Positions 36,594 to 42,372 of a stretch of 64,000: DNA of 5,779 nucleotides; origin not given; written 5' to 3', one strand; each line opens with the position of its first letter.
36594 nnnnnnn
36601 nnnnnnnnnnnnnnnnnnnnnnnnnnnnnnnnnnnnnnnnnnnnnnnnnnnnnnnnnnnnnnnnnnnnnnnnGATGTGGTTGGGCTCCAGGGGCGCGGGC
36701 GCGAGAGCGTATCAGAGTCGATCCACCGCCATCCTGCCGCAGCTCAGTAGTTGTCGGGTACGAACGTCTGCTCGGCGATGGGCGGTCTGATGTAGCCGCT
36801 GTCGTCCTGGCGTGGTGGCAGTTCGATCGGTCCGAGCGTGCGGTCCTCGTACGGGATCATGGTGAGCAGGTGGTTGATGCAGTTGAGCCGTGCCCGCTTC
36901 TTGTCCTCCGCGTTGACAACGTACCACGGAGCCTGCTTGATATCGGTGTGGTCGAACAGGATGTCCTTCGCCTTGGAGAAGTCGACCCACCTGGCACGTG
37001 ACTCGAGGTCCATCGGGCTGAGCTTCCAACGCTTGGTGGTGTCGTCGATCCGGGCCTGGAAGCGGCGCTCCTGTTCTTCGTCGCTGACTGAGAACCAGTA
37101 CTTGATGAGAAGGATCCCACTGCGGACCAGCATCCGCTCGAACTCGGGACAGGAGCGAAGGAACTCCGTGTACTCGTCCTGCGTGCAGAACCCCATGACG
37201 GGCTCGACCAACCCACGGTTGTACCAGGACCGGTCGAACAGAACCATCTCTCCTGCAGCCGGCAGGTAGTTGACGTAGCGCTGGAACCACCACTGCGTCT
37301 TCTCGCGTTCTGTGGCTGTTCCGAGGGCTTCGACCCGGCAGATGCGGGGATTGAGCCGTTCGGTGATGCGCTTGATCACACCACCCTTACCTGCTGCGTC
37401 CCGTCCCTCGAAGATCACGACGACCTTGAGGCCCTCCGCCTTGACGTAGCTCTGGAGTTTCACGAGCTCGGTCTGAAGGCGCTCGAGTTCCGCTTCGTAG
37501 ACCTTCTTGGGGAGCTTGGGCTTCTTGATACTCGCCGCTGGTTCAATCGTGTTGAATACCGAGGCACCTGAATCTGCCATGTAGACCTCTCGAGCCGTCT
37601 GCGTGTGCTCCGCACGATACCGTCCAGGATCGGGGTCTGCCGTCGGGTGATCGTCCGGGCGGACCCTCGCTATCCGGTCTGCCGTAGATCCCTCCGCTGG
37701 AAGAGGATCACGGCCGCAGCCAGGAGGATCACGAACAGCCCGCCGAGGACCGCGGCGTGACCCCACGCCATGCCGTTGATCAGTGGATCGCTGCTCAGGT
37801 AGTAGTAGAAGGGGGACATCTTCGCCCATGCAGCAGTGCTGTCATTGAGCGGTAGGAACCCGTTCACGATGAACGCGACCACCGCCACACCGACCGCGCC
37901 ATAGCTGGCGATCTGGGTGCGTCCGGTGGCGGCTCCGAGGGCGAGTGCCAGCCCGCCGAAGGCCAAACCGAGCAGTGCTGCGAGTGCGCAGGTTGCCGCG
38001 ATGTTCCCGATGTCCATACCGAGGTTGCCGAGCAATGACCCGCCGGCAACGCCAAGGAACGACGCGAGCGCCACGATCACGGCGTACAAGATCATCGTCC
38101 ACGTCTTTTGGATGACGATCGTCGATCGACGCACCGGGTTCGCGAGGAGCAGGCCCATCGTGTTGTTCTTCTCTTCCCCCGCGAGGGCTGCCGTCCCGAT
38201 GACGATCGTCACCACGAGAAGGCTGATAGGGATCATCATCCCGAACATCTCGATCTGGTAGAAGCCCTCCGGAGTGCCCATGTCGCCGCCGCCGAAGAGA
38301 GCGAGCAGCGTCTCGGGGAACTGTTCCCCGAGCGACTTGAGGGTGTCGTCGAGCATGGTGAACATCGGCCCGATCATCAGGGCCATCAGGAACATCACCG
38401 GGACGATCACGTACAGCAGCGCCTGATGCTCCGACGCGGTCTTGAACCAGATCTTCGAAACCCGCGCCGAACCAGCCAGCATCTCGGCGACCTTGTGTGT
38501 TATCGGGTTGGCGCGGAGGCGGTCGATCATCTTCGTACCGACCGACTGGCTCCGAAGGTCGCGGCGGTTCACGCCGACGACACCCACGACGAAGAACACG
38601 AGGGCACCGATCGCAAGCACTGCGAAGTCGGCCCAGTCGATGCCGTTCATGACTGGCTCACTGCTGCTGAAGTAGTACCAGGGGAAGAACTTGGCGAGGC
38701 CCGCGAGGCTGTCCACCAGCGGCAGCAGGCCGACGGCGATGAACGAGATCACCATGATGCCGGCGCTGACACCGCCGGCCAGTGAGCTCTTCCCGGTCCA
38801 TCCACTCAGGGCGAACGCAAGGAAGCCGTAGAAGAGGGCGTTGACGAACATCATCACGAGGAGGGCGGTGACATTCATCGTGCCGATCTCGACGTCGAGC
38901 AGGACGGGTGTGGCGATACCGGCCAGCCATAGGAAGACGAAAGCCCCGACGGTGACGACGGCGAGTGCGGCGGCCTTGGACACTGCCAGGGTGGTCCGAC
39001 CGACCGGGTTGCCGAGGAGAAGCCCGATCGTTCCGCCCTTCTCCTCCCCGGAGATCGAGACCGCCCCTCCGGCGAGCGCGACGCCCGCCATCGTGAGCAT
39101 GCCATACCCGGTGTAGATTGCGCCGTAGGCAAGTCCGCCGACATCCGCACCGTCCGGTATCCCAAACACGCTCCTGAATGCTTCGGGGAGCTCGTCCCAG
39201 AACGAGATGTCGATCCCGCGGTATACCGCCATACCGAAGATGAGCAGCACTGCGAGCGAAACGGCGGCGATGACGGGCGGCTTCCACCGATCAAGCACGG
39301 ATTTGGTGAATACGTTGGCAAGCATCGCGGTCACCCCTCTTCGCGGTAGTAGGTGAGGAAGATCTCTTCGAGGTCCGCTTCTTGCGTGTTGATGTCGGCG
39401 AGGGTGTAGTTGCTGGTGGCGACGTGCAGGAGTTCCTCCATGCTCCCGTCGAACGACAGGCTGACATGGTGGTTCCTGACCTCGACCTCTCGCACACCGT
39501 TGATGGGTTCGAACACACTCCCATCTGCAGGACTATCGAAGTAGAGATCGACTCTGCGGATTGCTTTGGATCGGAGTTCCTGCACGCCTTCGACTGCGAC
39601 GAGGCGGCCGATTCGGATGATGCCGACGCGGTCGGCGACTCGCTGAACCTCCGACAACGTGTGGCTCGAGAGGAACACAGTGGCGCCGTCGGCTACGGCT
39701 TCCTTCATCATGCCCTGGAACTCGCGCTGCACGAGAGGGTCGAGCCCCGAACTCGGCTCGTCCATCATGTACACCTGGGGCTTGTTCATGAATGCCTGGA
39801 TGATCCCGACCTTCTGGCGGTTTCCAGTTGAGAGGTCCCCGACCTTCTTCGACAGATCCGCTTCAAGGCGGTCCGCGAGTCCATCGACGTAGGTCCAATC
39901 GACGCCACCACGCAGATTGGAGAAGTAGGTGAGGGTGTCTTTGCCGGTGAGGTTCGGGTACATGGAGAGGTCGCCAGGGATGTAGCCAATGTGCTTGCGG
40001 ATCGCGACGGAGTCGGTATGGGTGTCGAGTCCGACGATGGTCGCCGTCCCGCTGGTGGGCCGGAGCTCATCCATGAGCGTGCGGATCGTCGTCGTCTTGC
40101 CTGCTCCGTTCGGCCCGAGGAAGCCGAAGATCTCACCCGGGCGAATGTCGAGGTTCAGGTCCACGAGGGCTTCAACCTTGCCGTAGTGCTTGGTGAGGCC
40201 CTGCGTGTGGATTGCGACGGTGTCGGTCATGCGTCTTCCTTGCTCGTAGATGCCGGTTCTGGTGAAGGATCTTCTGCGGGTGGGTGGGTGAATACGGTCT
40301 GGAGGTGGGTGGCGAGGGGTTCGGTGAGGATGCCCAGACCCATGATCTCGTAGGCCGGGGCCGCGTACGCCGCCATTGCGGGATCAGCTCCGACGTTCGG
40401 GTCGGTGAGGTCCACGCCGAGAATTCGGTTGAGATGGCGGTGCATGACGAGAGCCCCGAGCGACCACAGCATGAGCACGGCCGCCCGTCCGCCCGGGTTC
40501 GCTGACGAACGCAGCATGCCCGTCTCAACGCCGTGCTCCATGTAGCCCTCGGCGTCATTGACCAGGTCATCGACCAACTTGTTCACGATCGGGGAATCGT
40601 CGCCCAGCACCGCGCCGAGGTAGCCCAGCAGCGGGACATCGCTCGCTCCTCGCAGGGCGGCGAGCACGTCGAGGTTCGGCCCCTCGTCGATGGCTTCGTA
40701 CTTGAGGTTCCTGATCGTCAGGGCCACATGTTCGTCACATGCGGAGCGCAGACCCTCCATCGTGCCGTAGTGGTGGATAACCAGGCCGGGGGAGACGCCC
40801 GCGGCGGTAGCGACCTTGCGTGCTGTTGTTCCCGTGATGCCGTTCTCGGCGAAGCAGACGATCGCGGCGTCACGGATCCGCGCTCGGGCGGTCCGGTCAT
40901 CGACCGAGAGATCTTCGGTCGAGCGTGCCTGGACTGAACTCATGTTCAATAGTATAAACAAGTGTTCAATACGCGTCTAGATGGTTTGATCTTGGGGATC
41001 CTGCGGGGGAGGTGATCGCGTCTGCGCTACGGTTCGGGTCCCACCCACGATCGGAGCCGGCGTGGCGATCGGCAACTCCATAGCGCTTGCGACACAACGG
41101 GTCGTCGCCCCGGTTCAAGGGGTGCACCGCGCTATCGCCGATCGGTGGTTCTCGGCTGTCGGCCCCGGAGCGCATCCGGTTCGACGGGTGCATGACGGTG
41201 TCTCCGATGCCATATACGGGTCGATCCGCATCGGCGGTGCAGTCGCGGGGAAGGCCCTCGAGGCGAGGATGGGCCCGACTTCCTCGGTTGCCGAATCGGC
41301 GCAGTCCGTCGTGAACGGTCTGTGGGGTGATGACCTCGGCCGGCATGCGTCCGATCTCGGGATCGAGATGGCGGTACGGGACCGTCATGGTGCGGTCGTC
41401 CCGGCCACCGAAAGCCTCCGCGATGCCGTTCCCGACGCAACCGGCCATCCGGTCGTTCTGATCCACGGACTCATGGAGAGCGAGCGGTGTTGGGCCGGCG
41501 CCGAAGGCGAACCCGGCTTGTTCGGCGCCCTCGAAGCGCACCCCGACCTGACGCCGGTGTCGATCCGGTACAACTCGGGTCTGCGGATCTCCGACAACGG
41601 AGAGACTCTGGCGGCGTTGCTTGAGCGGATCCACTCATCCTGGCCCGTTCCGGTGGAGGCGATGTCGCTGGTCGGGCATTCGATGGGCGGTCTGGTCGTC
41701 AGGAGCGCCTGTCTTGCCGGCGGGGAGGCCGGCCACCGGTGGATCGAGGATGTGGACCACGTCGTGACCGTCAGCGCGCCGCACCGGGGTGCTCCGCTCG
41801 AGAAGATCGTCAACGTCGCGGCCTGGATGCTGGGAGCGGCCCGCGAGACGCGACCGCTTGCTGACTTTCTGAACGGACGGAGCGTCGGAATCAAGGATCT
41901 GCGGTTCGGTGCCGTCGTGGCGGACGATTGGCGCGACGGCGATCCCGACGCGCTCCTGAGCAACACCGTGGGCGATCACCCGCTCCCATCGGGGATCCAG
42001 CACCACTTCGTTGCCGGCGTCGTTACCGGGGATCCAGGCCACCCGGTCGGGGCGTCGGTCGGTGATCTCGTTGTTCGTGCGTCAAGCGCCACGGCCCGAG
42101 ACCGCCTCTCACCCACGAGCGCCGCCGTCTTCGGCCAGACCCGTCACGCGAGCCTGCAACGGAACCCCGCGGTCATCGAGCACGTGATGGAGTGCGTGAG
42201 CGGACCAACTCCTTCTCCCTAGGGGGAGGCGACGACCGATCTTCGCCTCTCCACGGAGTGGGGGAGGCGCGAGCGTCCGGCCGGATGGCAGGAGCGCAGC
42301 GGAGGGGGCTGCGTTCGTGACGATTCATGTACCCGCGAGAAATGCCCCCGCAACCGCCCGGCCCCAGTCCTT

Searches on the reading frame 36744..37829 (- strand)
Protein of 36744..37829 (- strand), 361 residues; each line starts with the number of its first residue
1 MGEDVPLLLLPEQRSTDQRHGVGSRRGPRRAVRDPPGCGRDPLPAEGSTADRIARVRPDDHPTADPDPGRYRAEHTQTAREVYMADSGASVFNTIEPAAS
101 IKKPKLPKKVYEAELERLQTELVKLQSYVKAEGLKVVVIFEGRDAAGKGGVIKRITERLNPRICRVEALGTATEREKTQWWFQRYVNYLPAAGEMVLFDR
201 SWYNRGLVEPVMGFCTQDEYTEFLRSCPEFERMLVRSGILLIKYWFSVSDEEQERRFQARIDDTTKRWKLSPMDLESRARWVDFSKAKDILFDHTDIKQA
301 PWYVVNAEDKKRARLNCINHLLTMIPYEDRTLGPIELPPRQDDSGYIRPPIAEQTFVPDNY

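Call 35: search_protein_families(library=pfam, max_evalue=0.00001, proteins=[window:36744-37829:-])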
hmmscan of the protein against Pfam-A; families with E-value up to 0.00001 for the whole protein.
window:36744-37829:- (361 aa): 1 family
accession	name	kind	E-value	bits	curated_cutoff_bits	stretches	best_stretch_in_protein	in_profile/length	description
PF03976.20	PPK2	-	9e-101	336.7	22.3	1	106-330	2-226/229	Polyphosphate kinase 2 (PPK2)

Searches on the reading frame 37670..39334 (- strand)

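Call 35: search_protein_families(library=pfam, max_evalue=0.00001, proteins=[window:37670-39334:-])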
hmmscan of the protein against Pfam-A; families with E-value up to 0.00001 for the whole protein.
window:37670-39334:- (554 aa): 5 families
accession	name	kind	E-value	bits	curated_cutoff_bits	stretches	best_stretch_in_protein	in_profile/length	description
PF12679.13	ABC2_membrane_2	-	1.5e-32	113.4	27.2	2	324-550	29-283/283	ABC-2 family transporter protein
PF12730.13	ABC2_membrane_4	-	2.3e-14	54.2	27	1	351-489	39-177/179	ABC-2 family transporter protein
PF13346.12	ABC2_membrane_5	-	1.4e-09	38.2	25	1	363-507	34-177/205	ABC-2 family transporter protein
PF12698.13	ABC2_membrane_3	-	3.9e-09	36.5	31.6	1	363-542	164-346/347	ABC-2 family transporter protein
PF01061.29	ABC2_membrane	-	1.4e-08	34.9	26.9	1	311-514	25-204/211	ABC-2 type transporter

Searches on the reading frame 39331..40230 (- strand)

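Call 35: search_protein_families(library=pfam, max_evalue=0.00001, proteins=[window:39331-40230:-])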
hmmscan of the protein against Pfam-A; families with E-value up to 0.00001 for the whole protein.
window:39331-40230:- (299 aa): 2 families
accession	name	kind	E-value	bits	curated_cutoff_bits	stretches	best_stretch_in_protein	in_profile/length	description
PF00005.33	ABC_tran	-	7.5e-26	91.8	25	1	24-160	3-136/137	ABC transporter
PF13304.12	AAA_21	-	3.4e-09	37.6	27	0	132-190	237-298/304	AAA domain, putative AbiEii toxin, Type IV TA system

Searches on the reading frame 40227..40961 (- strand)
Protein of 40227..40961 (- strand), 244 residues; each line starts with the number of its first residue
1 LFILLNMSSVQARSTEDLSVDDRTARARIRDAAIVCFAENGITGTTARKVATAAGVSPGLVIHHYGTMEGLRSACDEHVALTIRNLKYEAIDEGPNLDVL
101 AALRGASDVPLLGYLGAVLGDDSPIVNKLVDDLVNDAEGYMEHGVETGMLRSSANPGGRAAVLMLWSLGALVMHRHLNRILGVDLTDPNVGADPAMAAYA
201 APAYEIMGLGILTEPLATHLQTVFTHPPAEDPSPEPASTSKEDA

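Call 35: search_protein_families(library=pfam, max_evalue=0.00001, proteins=[window:40227-40961:-])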
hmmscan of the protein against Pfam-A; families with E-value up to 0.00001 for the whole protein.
window:40227-40961:- (244 aa): 2 families
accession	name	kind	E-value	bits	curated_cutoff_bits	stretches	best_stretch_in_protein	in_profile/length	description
PF17933.6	TetR_C_25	-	4.9e-15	56.2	26.4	1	109-213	4-106/106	Tetracyclin repressor-like, C-terminal domain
PF00440.29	TetR_N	-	4.7e-11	42.7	24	1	29-74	1-46/47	Bacterial regulatory proteins, tetR family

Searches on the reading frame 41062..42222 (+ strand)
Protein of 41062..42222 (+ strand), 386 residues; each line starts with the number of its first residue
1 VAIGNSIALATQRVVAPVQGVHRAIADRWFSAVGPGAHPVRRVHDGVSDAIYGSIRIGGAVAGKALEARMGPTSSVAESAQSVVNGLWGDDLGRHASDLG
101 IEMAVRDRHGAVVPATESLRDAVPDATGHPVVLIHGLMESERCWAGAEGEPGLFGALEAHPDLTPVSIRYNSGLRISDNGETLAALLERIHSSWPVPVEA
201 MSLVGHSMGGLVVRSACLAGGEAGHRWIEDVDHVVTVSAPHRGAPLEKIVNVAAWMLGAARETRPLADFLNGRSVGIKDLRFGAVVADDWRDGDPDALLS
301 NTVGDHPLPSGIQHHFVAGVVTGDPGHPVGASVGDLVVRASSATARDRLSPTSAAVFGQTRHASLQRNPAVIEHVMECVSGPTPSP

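Call 35: search_protein_families(library=pfam, max_evalue=0.00001, proteins=[window:41062-42222:+])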
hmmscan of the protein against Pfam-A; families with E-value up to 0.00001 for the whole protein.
window:41062-42222:+ (386 aa): 1 family
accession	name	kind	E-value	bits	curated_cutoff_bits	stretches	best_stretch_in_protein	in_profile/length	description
PF07819.20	PGAP1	-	2.5e-09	37.7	24.3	1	177-251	66-142/233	PGAP1-like alpha/beta domain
